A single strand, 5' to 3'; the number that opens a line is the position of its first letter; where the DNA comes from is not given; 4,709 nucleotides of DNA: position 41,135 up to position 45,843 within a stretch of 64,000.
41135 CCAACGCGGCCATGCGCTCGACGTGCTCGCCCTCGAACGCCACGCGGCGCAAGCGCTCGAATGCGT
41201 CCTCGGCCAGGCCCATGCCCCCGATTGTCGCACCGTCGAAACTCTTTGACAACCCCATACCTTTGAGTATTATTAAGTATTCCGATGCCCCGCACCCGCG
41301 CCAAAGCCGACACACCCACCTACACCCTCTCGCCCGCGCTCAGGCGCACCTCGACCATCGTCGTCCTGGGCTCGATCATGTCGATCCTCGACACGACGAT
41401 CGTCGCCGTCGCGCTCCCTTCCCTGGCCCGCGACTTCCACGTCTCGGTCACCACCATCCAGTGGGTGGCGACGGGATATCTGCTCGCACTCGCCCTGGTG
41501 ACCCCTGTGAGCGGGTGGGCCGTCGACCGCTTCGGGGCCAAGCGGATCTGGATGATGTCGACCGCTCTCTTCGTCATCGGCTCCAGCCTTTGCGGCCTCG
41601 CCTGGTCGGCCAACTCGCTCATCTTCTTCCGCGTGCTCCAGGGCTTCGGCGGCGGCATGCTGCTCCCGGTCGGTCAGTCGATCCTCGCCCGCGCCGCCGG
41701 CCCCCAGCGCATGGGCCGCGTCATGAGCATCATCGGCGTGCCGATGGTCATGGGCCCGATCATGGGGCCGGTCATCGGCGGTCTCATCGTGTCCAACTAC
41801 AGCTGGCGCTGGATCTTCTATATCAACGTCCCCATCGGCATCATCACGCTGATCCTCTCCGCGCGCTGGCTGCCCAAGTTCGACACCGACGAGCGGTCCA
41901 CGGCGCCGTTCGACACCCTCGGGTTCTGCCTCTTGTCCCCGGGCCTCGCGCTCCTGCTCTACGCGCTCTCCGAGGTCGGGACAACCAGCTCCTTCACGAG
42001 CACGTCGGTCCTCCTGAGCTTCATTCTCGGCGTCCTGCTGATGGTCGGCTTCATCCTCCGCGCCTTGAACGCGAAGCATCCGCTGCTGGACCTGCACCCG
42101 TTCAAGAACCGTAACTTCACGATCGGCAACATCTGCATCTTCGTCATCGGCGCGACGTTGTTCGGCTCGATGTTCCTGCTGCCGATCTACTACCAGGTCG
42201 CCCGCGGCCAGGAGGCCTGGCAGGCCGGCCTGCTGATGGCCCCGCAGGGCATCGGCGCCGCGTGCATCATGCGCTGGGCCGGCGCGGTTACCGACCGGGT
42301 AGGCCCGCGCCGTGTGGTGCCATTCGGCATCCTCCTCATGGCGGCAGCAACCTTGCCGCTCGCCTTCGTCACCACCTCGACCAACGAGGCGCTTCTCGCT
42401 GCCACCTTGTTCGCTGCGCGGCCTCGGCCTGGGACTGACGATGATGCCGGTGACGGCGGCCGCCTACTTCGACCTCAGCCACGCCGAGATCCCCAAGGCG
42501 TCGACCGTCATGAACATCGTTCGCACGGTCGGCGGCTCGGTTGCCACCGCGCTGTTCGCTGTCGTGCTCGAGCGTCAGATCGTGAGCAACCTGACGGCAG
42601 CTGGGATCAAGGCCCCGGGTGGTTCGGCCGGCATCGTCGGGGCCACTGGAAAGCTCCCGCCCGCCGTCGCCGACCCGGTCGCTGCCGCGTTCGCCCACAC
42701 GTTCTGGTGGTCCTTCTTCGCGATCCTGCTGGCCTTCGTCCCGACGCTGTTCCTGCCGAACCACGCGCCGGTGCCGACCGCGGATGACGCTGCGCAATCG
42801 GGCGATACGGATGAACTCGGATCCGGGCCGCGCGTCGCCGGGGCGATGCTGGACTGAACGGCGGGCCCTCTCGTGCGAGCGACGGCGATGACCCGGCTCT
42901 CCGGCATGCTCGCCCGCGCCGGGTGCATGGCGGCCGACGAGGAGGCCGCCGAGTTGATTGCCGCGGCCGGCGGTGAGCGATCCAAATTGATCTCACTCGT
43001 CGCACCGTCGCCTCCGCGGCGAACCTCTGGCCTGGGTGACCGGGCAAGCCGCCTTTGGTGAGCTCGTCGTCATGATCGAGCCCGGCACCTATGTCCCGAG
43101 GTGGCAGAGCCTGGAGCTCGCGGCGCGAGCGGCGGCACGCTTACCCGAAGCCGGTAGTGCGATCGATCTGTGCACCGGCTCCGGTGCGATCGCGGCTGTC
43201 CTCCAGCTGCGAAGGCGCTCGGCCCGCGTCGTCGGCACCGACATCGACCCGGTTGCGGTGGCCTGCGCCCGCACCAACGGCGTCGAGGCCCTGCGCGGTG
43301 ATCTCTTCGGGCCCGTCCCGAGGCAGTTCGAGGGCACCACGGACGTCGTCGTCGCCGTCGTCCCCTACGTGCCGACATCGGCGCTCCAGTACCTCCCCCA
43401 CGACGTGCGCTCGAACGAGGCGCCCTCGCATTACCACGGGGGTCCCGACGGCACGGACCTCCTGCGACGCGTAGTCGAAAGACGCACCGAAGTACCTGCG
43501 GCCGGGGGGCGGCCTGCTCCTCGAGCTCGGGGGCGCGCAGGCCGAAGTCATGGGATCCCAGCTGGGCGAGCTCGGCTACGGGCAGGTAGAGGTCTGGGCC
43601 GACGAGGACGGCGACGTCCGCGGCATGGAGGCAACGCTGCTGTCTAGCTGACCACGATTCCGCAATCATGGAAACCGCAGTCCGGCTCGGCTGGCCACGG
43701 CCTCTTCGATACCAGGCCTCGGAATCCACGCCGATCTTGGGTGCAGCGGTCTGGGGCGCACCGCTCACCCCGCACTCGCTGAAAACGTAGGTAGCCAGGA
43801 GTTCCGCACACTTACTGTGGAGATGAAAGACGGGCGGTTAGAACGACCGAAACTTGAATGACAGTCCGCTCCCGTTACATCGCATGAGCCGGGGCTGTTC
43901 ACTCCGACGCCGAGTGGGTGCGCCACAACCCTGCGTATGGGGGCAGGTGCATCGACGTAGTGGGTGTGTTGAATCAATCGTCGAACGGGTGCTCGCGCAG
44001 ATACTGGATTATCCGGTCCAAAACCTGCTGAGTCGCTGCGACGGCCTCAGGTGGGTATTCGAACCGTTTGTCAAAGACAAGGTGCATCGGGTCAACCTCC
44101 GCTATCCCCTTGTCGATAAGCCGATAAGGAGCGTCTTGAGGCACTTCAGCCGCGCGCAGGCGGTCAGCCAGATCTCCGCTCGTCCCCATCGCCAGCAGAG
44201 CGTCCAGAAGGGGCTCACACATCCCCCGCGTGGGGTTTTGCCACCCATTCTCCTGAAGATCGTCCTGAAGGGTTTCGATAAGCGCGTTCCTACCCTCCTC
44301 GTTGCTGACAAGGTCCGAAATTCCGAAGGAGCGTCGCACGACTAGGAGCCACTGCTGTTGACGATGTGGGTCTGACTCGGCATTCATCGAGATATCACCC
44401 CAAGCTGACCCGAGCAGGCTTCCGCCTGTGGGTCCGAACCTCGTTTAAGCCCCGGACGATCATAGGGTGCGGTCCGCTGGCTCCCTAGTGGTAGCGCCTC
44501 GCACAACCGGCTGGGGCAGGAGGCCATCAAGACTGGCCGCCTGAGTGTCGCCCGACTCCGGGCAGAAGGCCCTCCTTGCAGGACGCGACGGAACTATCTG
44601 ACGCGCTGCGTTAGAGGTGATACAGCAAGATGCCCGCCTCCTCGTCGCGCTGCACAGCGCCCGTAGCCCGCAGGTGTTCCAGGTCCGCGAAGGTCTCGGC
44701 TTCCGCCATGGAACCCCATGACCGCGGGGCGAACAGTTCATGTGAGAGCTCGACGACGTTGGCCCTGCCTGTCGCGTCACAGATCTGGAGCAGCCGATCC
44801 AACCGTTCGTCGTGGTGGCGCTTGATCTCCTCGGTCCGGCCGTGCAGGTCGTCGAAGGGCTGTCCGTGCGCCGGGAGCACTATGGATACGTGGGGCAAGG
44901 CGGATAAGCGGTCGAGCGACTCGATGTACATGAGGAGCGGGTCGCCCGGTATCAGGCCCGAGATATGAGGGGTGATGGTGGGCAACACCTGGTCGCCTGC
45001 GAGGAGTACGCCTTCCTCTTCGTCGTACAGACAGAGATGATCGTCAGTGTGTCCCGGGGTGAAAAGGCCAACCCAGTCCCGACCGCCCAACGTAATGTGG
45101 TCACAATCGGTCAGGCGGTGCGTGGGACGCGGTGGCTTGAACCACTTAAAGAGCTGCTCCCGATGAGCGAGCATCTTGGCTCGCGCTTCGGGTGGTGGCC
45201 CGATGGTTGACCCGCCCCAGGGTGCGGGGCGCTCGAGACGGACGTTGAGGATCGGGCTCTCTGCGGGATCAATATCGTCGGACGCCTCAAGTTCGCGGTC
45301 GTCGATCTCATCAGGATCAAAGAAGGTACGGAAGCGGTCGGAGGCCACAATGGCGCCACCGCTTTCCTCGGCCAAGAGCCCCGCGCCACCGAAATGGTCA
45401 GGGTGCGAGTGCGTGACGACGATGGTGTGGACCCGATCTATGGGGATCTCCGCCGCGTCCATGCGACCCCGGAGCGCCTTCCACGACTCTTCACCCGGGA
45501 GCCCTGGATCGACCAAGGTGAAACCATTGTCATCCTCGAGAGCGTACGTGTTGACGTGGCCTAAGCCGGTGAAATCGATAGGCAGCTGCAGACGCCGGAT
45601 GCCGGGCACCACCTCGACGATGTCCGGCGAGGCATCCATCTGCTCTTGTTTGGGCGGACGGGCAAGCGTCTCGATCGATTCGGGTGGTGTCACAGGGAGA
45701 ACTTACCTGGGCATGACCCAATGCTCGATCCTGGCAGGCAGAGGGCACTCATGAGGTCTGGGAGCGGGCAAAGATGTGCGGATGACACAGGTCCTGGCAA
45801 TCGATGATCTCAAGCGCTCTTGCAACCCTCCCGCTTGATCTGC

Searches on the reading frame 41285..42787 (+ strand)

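Call 44: search_protein_families(library=pfam, proteins=[window:41285-42787:+], max_evalue=0.001)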
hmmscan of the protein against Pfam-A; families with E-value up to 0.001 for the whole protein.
window:41285-42787:+ (500 aa): 3 families
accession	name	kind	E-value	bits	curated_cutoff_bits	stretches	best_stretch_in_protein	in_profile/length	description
PF07690.21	MFS_1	-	2.2e-55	188.4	33.4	1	27-376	2-302/347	Major Facilitator Superfamily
PF00083.30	Sugar_tr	-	2.5e-10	40.3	22.3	1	24-192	3-188/452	Sugar (and other) transporter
PF06609.19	TRI12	-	1.6e-05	24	23.2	1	38-299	61-329/599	Fungal trichothecene efflux pump (TRI12)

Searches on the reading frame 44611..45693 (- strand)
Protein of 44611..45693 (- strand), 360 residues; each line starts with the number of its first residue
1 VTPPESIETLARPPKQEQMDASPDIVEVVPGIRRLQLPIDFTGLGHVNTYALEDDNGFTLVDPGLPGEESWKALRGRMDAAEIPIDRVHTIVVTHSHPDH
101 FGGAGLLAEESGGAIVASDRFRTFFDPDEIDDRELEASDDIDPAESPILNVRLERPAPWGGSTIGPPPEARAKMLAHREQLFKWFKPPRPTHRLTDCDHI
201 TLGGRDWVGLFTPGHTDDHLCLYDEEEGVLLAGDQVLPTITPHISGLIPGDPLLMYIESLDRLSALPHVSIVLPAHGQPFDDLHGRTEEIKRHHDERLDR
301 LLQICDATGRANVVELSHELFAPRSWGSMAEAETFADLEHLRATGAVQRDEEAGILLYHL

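Call 44: search_protein_families(library=pfam, proteins=[window:44611-45693:-], max_evalue=0.001)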
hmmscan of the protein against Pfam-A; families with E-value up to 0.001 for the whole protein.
window:44611-45693:- (360 aa): 3 families
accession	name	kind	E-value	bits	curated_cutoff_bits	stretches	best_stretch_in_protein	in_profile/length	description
PF00753.33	Lactamase_B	-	7.1e-25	88.5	22.7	1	43-276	2-196/196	Metallo-beta-lactamase superfamily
PF19583.5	ODP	-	4.7e-05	23.8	27.2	0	47-126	3-80/194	ODP family beta lactamase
PF12706.13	Lactamase_B_2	-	0.00016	21.8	27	1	60-119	4-64/200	Beta-lactamase superfamily domain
